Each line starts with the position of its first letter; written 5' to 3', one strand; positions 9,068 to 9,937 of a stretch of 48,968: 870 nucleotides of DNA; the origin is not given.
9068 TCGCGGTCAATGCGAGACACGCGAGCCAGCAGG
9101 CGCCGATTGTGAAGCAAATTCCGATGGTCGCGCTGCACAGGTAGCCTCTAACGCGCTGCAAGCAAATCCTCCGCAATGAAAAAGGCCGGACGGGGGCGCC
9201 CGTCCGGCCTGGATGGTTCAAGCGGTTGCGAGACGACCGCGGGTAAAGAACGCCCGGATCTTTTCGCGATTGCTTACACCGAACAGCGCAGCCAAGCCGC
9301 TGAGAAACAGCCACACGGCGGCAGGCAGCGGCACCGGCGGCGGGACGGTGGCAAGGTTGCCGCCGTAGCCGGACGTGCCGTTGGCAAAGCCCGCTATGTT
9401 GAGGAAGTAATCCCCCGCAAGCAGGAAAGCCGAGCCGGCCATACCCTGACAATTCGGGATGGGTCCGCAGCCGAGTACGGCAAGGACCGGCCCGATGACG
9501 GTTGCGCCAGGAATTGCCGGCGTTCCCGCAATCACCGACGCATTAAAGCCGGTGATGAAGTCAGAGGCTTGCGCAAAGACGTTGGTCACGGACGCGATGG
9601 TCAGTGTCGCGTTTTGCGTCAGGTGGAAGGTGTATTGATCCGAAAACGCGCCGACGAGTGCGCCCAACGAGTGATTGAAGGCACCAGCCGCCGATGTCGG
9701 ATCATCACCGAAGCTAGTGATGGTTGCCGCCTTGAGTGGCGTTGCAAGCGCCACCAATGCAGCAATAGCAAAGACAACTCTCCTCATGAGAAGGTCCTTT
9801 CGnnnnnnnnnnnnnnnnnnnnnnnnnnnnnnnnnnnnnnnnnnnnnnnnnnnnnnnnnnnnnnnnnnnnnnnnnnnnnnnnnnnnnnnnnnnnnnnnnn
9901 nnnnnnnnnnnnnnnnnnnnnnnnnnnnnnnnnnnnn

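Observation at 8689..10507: Moron island: two exosortase-type (PEP-CTERM / VPLPA-CTERM) secreted proteins plus a third secreted protein in a phage genome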

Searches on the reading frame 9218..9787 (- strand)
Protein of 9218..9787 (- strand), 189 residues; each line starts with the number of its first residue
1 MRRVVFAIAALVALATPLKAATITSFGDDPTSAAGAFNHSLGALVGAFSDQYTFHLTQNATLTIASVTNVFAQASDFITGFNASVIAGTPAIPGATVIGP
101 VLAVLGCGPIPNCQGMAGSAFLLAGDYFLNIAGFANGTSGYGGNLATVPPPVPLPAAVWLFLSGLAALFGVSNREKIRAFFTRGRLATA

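Call 3: search_protein_families(library=ncbifam, proteins=[window:9218-9787:-], max_evalue=10)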
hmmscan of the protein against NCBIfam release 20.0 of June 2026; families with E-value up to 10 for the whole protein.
window:9218-9787:- (189 aa): 3 families
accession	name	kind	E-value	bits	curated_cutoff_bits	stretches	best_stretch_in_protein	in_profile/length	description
NF038126.1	PEP_CTERM_FxDxF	subfamily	1.2e-13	51.6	50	1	7-173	4-163/165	FxDxF family PEP-CTERM protein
TIGR03370.1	VPLPA-CTERM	domain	0.00076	19.4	25.35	1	152-168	1-17/25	VPLPA-CTERM sorting domain-containing protein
NF008916.0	PRK12278.1-4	equivalog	0.39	10.5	193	1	76-103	38-65/223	50S ribosomal protein L21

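Call 4: search_protein_families(library=pfam, proteins=[window:9218-9787:-], max_evalue=10)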
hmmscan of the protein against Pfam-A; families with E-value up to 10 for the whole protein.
window:9218-9787:- (189 aa): 0 families

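Call 9: search_dna_similar(query=window:9218-9787:-, collection=phages, mode=protein, max_evalue=0.01)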
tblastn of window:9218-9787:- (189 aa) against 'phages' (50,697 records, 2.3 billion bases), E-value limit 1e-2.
No match.

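Call 11: find_encoding_contigs(protein=window:9218-9787:-, flank=10000, max_places=10)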
Protein window:9218-9787:- (189 aa): 17 contigs read that carry it; 10 places shown.
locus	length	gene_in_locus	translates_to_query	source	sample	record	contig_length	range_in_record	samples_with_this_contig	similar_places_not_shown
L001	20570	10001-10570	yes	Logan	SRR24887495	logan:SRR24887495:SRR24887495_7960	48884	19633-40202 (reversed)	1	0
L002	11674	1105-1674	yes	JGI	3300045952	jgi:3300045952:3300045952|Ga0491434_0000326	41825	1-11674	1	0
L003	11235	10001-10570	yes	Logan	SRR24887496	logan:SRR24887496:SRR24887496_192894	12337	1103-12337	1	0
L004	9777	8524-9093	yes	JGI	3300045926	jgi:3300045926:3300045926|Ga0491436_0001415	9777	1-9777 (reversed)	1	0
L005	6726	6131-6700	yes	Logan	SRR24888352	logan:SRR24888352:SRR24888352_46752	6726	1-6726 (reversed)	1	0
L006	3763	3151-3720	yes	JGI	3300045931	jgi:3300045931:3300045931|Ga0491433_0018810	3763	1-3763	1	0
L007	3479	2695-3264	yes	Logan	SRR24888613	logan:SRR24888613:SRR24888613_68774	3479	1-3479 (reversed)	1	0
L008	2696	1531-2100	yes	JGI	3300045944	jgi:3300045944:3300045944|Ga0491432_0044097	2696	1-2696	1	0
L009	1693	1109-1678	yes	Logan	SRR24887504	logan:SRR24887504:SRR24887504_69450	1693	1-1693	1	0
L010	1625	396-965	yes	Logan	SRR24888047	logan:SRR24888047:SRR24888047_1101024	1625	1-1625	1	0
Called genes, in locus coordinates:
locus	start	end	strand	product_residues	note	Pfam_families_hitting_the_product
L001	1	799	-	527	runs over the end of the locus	-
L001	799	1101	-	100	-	-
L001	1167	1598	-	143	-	-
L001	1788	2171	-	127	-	PF24746:DUF7694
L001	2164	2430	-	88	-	-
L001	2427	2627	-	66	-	-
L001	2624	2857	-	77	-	-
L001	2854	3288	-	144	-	-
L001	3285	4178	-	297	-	PF04404:ERF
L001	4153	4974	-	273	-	PF09588:YqaJ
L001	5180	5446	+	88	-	PF14549:P22_Cro (weak), PF15943:YdaS_toxin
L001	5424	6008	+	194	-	PF05063:MT-A70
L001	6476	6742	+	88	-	-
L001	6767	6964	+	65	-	-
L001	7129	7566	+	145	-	PF00392:GntR (faint), PF12802:MarR_2 (weak), PF13730:HTH_36, PF01978:TrmB (weak)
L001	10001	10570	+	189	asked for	-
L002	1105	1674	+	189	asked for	-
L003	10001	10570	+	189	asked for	-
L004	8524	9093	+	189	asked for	-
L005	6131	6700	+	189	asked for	-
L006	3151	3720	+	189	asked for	-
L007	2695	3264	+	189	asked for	-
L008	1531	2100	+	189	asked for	-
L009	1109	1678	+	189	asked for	-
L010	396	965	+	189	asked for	-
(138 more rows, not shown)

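Call 14: find_homologous_proteins(query=window:9218-9787:-, max_evalue=0.001)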
Query window:9218-9787:- (189 aa): 154 proteins with E <= 0.001 among 5474 candidates; the best 120 are listed.
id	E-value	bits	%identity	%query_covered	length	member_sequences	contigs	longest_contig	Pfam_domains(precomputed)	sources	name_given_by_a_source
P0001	4.2e-114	396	100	100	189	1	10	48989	-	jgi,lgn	jgi:hypothetical protein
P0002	1.6e-84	300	77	100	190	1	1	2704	-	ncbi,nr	ncbi:MAG TPA: hypothetical protein VFI76_10095 [Terrimicrobiaceae bacterium]|nr:hypothetical protein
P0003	9.7e-79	281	77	95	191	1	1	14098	-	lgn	-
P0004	7.2e-76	272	74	94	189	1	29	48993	-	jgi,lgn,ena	jgi:hypothetical protein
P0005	2.2e-74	267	75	93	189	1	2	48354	-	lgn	-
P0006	1.9e-67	244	75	84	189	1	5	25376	-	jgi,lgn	jgi:hypothetical protein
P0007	6.8e-64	233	67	89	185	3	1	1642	-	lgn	-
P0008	5.1e-62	227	64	100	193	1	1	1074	-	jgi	jgi:hypothetical protein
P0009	1.0e-60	222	65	93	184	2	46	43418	-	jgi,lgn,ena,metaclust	jgi:hypothetical protein|metaclust:\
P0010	1.3e-59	219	71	83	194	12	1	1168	-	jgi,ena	-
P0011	7.6e-59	216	66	85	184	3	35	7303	-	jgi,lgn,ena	jgi:hypothetical protein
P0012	2.0e-57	212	65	95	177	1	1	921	-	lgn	-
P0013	4.6e-57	211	62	93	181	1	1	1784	-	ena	-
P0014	2.0e-55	205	58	94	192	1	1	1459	-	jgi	jgi:hypothetical protein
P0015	1.6e-53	199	63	93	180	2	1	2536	-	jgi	-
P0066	7.1e-41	158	52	95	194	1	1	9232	-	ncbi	-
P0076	6.3e-36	142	49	93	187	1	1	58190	-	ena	-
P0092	2.8e-31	127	54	73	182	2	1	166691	-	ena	-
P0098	3.7e-30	123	45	93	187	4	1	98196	PF07589.17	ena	-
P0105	3.8e-29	120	43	95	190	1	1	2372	-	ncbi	-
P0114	5.9e-28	116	47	94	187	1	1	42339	-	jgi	jgi:hypothetical protein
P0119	8.7e-27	112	46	89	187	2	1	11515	-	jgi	jgi:hypothetical protein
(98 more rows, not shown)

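Call 16: find_related_loci(query=A1, collection=genome_contigs, flank=10000)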
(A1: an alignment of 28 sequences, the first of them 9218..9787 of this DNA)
Query A1 (189 aa) in genome_contigs; peptide patterns used: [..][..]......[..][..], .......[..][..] (x = any residue, [..] = any of these).
41 stretches matched a pattern; 2 encode a relative of the query (tblastn E <= 1e-3); 2 distinct loci.
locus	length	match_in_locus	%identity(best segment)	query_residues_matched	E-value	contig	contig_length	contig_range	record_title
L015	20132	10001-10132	53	110-154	9e-9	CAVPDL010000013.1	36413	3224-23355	MAG: uncultured Alphaproteobacteria bacterium isolate MFD00031.bin.2.178 genome assembly, contig: contig_56407, whole ge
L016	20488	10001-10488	51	19-176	2e-18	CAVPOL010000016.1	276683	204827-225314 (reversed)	MAG: uncultured Alphaproteobacteria bacterium isolate MFD00072.bin.3.234 genome assembly, contig: contig_38887, whole ge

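Call 19: find_encoding_contigs(protein=P0092, flank=10000, max_places=2)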
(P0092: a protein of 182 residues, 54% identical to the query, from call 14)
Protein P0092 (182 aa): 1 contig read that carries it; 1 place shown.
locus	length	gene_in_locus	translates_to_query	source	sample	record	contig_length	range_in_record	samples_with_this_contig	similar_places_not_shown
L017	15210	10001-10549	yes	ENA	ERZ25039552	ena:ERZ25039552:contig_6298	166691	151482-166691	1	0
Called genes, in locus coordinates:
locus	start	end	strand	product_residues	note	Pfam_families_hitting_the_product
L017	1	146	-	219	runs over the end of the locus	-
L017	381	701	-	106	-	-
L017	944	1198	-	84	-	-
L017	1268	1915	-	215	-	-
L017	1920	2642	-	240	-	PF06067:DUF932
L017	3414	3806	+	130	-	-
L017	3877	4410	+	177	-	-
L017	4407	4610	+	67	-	-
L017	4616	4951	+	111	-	-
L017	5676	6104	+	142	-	-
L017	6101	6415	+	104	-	-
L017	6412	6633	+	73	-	-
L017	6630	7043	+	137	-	-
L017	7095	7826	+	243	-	PF13481:AAA_25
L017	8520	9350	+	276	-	PF02357:NusG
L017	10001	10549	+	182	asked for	-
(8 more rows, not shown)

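Call 20: find_encoding_contigs(protein=P0098, flank=10000, max_places=2)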
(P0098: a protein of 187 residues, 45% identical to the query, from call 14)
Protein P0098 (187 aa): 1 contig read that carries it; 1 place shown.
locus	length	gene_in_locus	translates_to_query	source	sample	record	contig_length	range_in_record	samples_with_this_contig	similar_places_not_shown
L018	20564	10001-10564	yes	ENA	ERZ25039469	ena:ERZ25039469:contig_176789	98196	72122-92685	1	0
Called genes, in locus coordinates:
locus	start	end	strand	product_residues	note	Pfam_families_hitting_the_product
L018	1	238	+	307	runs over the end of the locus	-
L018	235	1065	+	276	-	-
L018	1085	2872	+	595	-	-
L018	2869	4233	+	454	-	-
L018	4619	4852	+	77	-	-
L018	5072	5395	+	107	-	-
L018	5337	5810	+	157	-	-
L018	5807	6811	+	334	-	-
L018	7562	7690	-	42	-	-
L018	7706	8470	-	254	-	PF08241:Methyltransf_11 (weak)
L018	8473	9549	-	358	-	PF13384:HTH_23, PF13518:HTH_28, PF13551:HTH_29, PF13565:HTH_32, PF13358:DDE_3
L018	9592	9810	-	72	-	-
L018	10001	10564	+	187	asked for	PF07589:PEP_exosort_dom (weak)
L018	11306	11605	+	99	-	PF00872:Transposase_mut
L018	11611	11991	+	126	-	PF00872:Transposase_mut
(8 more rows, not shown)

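Call 21: find_related_loci(query=A1, collection=viral_contigs, flank=6000)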
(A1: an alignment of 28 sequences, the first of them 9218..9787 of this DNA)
Query A1 (189 aa) in viral_contigs; peptide patterns used: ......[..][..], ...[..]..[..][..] (x = any residue, [..] = any of these).
96 stretches matched a pattern; 46 encode a relative of the query (tblastn E <= 1e-3); 46 distinct loci.
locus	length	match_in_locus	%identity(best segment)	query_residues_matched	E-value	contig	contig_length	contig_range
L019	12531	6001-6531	72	1-176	8e-67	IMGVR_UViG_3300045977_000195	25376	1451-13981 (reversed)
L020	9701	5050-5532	60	1-161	5e-53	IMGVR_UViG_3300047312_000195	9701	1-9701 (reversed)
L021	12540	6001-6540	56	1-178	5e-52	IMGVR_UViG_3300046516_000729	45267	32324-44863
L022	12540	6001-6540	54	1-179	4e-51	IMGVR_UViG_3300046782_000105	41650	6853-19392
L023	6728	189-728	54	1-179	4e-51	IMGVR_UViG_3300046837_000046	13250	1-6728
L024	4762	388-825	65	19-159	3e-50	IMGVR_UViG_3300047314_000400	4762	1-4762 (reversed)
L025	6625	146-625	61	23-178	2e-47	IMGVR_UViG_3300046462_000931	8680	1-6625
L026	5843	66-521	63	14-159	4e-47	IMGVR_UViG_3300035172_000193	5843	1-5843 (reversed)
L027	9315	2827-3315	61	8-165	5e-46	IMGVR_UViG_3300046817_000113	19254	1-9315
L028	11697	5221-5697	56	1-152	2e-45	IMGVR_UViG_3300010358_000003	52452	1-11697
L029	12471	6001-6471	51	1-154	3e-33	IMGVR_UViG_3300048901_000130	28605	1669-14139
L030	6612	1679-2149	51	1-154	3e-33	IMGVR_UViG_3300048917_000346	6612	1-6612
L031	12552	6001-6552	45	1-176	1e-29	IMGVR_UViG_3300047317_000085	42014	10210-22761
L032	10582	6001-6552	45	1-176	1e-29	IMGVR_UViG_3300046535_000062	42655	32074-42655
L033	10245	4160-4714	43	1-178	1e-28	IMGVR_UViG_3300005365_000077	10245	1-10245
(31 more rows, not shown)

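Call 24: find_encoding_contigs(protein=P0004, flank=10000, max_places=2)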
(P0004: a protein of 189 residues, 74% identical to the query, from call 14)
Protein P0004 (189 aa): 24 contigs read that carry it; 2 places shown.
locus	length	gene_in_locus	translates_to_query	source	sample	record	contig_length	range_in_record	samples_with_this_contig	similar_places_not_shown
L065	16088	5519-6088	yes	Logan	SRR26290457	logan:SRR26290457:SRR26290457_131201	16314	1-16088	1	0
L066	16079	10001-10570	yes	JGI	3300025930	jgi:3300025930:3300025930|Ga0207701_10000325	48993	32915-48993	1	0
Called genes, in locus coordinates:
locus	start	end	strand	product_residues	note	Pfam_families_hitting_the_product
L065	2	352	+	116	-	?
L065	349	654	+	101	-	-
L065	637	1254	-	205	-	-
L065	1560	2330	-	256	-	PF05063:MT-A70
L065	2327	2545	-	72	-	PF15943:YdaS_toxin, PF14549:P22_Cro (weak)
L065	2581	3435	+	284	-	PF09588:YqaJ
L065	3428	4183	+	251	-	PF04404:ERF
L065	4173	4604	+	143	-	PF07105:DUF1367 (faint)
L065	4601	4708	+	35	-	-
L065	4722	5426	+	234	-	-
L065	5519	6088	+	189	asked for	-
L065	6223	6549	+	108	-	-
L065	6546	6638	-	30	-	-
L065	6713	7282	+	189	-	PF05866:RusA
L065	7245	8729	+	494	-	-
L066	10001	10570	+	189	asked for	-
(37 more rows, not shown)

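Call 25: find_encoding_contigs(protein=P0009, flank=10000, max_places=2)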
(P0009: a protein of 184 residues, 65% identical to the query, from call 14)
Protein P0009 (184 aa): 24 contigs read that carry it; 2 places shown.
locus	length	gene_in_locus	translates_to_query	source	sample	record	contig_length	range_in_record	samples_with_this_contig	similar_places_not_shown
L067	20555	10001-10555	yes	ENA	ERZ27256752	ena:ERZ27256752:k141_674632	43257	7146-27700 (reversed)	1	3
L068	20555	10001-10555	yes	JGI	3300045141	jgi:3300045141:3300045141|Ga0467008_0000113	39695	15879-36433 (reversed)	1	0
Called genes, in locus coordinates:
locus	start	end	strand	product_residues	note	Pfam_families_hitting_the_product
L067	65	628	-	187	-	-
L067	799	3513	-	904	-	PF16793:RepB_primase (weak), PF08706:D5_N (weak)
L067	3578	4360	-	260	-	-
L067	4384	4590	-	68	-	-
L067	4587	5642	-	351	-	-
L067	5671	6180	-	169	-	-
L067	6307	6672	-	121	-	-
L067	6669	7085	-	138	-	PF07750:GcrA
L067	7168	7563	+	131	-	-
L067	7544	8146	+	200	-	-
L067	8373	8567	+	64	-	-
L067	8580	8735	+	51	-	-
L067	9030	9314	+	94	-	-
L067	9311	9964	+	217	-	-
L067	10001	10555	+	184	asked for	-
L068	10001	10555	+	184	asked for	-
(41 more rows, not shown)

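Call 34: search_protein_families(library=ncbifam, alignment_id=A1, max_evalue=0.01)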
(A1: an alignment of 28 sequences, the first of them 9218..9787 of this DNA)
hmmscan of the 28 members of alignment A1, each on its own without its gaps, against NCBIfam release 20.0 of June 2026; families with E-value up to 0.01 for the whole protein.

A. member 1, window:9218-9787:- (189 aa): 2 families
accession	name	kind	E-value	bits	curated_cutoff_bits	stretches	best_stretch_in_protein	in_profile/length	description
NF038126.1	PEP_CTERM_FxDxF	subfamily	1.2e-13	51.6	50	1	7-173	4-163/165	FxDxF family PEP-CTERM protein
TIGR03370.1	VPLPA-CTERM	domain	0.00076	19.4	25.35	1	152-168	1-17/25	VPLPA-CTERM sorting domain-containing protein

B. families by the number of members that match (of 28 scanned): 16 families
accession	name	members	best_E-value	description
NF038126.1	PEP_CTERM_FxDxF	28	1.7e-22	FxDxF family PEP-CTERM protein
NF033554.9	floc_PepA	14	2.3e-07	flocculation-associated PEP-CTERM protein PepA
TIGR03370.1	VPLPA-CTERM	8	7.1e-08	VPLPA-CTERM sorting domain-containing protein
NF041538.1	PEP_EDSA_1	8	1.5e-06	EDSAP-1 family PEP-CTERM protein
NF038124.1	PEP_CTERM_TLD_A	8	1.9e-05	PEP_CTERM-anchored TLD domain-containing protein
NF038125.1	PEP_CTERM_THxN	8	2.7e-05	THxN family PEP-CTERM protein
NF038129.1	PEP_NF038129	7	1.2e-06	NF038129 family PEP-CTERM protein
NF041927.1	Xrt_dep_XDP1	6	8.1e-05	exosortase-dependent surface protein XDP1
NF035944.1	PEPxxWA-CTERM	5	6.5e-11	PEPxxWA-CTERM sorting domain-containing protein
NF038120.1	PEP_CTERM_QFxxD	5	2.1e-06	NF038120 family PEP-CTERM protein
NF038119.1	PEP_CTERM_MHFG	5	2.1e-06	MHFG family PEP-CTERM protein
NF033947.0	PEP-cistern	5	1.6e-05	cistern family PEP-CTERM protein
TIGR02595.1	PEP_CTERM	5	7.3e-05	PEP-CTERM sorting domain-containing protein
NF038118.1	PEP_CTERM_CCXG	4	0.00049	CCXG family PEP-CTERM protein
TIGR04477.1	sorted_by_XrtN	2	0.0005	XrtN system VIT domain-containing protein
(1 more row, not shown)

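Call 45: list_cluster_members(proteins=[P0066, P0105, P0002, P0127, P0182, P0092, P0098])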
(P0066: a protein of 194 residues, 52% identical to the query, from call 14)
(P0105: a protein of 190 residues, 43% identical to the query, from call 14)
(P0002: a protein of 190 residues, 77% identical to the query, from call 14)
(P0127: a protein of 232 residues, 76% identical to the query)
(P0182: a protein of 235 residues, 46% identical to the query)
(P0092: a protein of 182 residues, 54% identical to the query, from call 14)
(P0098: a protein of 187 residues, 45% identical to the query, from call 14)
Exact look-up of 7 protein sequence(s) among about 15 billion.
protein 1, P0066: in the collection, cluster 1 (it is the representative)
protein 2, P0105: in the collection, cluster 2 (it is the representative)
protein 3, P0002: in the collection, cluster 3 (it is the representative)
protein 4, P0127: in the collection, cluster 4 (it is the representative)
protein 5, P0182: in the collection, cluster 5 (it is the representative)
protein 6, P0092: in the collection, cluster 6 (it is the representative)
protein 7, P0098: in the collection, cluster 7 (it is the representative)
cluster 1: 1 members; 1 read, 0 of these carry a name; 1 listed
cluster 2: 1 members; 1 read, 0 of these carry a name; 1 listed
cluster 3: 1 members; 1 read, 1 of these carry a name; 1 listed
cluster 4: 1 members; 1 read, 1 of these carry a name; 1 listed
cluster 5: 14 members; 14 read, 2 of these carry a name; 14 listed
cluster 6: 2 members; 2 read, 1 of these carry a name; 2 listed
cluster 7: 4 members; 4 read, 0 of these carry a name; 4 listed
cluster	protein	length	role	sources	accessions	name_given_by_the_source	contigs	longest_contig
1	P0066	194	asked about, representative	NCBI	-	-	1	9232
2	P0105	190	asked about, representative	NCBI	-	-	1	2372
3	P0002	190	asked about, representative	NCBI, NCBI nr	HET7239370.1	MAG TPA: hypothetical protein VFI76_10095 [Terrimicrobiaceae bacterium] | hypothetical protein [Terrimicrobiaceae bacterium]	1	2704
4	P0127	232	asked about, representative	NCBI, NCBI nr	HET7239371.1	MAG TPA: hypothetical protein VFI76_10100 [Terrimicrobiaceae bacterium] | hypothetical protein [Terrimicrobiaceae bacterium]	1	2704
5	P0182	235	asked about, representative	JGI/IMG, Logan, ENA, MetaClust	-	hypothetical protein | \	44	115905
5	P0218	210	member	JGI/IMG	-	hypothetical protein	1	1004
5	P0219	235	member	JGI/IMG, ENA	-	-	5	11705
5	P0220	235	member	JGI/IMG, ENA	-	-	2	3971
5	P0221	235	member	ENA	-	-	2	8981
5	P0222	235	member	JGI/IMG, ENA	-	-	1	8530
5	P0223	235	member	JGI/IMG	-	-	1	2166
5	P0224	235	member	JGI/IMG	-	-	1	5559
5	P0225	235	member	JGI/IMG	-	-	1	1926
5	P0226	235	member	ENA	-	-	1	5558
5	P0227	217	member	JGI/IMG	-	-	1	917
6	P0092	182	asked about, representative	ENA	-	-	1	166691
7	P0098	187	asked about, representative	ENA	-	-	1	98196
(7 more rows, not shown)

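Call 46: predict_structure(alignment_id=A1)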
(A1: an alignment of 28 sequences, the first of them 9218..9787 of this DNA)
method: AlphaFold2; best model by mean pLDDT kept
length: 189 residues; sequences in the alignment: 28
mean_pLDDT: 83.5   pTM: 0.67
mean pLDDT of the five models: 83.5, 83.3, 82.7, 79.5, 79.3
residues with pLDDT >= 90: 75; 70-90: 94; 50-70: 20; < 50: 0
segments of 3 or more residues with pLDDT < 50: none
pLDDT, mean of each block of 10 residues (from residue 1): 73 60 88 90 90 95 79 80 92 89 77 84 95 90 90 77 91 75 70
secondary structure, 60 per line:
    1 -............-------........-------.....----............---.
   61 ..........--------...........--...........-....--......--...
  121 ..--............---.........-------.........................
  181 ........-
elements in order: H2-13 E21-28 E36-40 E45-56 E60-70 E79-89 E92-102 E104-107 E110-115 E118-122 E125-136 E140-148 H156-188
